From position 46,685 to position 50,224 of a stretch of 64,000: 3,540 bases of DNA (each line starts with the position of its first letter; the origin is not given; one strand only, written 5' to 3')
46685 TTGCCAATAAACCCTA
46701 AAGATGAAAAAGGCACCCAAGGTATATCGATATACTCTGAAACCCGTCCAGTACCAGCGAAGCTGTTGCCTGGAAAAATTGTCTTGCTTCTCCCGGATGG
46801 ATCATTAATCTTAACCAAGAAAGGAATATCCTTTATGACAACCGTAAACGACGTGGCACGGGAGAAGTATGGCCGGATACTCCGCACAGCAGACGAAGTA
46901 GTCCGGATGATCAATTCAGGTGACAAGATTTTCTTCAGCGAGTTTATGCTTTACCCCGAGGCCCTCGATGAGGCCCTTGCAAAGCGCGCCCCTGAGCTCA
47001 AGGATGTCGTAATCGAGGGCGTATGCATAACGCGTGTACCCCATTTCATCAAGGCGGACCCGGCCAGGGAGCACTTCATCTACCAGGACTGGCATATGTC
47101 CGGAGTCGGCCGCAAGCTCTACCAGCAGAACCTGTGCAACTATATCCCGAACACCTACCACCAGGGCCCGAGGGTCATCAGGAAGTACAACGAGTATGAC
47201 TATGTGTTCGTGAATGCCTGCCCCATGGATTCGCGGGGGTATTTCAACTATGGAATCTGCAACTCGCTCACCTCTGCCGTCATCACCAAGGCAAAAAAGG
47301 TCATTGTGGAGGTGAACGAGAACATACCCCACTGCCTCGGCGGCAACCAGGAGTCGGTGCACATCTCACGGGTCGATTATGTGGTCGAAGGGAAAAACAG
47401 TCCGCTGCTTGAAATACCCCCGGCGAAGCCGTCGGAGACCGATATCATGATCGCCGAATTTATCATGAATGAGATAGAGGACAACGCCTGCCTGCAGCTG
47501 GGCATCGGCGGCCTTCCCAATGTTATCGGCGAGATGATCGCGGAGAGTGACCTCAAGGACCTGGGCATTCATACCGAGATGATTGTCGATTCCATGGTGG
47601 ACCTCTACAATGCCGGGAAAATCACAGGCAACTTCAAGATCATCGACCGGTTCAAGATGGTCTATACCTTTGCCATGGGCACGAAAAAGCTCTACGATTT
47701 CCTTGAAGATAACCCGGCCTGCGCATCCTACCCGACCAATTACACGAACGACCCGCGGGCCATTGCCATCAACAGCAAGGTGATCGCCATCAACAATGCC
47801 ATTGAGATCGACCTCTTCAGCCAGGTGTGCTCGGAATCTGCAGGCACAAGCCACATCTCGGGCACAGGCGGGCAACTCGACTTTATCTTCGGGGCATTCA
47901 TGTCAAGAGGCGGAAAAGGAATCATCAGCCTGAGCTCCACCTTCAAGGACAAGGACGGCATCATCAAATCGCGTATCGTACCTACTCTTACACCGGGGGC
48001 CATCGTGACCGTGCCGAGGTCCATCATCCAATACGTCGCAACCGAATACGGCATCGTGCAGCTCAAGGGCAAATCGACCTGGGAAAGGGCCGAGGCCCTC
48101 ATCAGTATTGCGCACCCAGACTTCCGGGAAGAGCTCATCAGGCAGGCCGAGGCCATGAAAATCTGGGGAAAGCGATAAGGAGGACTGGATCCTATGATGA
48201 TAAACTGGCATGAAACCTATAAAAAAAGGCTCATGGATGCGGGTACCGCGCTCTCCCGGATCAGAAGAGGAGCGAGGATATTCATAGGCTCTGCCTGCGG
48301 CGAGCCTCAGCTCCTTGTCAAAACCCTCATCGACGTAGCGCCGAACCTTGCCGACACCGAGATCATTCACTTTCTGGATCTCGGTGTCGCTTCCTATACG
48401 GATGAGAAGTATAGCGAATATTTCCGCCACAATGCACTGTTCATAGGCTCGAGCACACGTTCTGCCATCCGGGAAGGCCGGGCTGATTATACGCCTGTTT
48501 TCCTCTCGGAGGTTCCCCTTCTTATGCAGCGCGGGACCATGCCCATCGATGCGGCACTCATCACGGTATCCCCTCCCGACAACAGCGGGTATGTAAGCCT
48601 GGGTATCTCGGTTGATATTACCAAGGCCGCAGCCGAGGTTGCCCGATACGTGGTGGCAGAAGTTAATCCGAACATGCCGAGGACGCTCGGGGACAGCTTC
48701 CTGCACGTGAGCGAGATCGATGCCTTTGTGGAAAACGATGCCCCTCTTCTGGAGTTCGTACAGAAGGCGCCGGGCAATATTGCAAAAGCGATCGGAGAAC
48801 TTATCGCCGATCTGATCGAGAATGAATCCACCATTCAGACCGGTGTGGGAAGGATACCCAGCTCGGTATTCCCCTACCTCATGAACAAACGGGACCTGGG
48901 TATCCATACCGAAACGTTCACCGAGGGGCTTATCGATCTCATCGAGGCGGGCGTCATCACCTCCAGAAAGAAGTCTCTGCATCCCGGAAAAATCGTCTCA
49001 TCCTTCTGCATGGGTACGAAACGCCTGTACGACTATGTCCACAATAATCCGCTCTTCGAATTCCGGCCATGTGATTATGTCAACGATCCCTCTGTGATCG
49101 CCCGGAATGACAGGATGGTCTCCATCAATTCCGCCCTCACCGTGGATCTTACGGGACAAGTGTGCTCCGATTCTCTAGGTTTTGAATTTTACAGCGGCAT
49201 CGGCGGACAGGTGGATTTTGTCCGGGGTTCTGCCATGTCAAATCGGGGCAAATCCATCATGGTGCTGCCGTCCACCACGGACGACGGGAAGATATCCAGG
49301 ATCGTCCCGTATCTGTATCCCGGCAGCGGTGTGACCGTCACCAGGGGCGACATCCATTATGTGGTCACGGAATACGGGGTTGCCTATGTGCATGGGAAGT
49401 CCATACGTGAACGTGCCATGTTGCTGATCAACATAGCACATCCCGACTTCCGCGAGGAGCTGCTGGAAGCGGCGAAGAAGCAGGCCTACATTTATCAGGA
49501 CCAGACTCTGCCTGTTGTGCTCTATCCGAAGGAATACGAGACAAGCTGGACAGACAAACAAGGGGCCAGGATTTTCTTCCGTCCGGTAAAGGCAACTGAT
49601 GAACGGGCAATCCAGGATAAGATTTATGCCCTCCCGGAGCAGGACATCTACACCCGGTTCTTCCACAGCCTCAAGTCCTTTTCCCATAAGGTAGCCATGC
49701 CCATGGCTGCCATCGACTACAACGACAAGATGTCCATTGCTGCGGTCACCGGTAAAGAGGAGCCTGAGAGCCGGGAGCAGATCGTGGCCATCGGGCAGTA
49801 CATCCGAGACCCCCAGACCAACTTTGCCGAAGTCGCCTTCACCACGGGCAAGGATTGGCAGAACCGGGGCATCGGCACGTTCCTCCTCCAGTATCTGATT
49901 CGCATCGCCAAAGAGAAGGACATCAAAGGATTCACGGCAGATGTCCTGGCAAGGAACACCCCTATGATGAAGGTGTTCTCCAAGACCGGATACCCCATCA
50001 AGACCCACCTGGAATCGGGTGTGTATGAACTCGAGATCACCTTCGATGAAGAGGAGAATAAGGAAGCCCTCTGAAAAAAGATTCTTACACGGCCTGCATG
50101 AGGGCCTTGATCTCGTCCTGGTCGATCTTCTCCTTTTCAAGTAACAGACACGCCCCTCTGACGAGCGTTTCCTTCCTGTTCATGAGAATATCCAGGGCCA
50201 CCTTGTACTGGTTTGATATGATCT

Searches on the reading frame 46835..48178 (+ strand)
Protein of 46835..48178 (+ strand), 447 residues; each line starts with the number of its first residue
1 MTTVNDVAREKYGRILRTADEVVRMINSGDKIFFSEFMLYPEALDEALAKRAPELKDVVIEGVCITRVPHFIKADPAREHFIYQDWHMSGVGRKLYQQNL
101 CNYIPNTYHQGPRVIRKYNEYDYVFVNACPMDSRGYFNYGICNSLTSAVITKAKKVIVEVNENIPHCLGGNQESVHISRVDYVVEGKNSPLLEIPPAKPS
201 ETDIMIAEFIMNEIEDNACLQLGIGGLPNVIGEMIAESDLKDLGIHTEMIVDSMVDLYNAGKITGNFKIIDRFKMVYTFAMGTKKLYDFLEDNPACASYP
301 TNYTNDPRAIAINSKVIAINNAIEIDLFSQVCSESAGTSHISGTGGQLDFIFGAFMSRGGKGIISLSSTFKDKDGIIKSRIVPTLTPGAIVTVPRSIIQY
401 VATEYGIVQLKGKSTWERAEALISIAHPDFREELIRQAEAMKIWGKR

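Call 72: find_related_loci(query=window:46835-48175:+, collection=metagenome_contigs, flank=6000)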
Query window:46835-48175:+ (447 aa) in metagenome_contigs; peptide patterns used: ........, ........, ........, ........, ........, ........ (x = any residue, [..] = any of these).
280 stretches matched a pattern; 216 encode a relative of the query (tblastn E <= 1e-3); the best 80 are kept; 79 distinct loci.
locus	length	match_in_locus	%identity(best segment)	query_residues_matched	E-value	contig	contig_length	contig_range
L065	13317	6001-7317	82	9-447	0e+0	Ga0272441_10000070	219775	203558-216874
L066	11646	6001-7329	80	1-444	0e+0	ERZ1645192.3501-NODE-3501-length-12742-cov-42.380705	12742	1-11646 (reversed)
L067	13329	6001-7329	79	1-444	0e+0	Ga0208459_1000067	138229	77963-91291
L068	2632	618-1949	77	4-447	0e+0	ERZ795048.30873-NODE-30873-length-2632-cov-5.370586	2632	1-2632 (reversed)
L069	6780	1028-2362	77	3-447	0e+0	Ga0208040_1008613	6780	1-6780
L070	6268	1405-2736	77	4-447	0e+0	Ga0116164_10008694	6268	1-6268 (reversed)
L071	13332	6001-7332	77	4-447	0e+0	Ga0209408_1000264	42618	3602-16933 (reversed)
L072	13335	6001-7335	78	3-447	0e+0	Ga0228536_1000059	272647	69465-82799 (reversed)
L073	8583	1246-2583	78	2-447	0e+0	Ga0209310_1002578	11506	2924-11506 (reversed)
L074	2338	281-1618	77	2-447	0e+0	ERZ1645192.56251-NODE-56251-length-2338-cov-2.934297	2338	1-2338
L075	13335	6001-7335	78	3-447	0e+0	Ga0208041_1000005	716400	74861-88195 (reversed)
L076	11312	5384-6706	76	7-447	0e+0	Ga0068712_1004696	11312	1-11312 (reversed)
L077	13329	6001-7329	77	4-446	0e+0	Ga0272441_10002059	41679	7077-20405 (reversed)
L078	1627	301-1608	76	9-444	0e+0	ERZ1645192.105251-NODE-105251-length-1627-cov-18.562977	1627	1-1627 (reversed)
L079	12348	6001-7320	76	4-443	0e+0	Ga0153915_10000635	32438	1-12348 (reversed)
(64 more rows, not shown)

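Call 81: search_protein_families(library=pfam, proteins=[window:46835-48178:+], max_evalue=0.001)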
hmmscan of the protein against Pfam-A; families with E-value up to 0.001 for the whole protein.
window:46835-48178:+ (447 aa): 2 families
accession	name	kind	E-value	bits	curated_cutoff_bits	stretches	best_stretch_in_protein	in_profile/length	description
PF13336.12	AcetylCoA_hyd_C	-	1.4e-62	210.6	23.7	1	282-438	1-154/154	Acetyl-CoA hydrolase/transferase C-terminal domain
PF02550.21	AcetylCoA_hydro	-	3.7e-22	79.8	24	1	9-187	2-190/198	Acetyl-CoA hydrolase/transferase N-terminal domain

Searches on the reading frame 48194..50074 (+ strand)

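Call 81: search_protein_families(library=pfam, proteins=[window:48194-50074:+], max_evalue=0.001)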
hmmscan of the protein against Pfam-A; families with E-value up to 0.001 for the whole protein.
window:48194-50074:+ (626 aa): 5 families
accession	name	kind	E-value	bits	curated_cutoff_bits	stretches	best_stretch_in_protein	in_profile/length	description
PF13336.12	AcetylCoA_hyd_C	-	1.6e-68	230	23.7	1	274-427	1-154/154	Acetyl-CoA hydrolase/transferase C-terminal domain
PF02550.21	AcetylCoA_hydro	-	5.8e-34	118.3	24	1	21-183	23-191/198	Acetyl-CoA hydrolase/transferase N-terminal domain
PF00583.31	Acetyltransf_1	-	3.1e-08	34.4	20.7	1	528-600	42-116/116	Acetyltransferase (GNAT) family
PF13302.13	Acetyltransf_3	-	3.1e-07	31.6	25.4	1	459-600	1-137/138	Acetyltransferase (GNAT) domain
PF13420.13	Acetyltransf_4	-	3.3e-05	24.4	24.3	1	527-606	57-140/155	Acetyltransferase (GNAT) domain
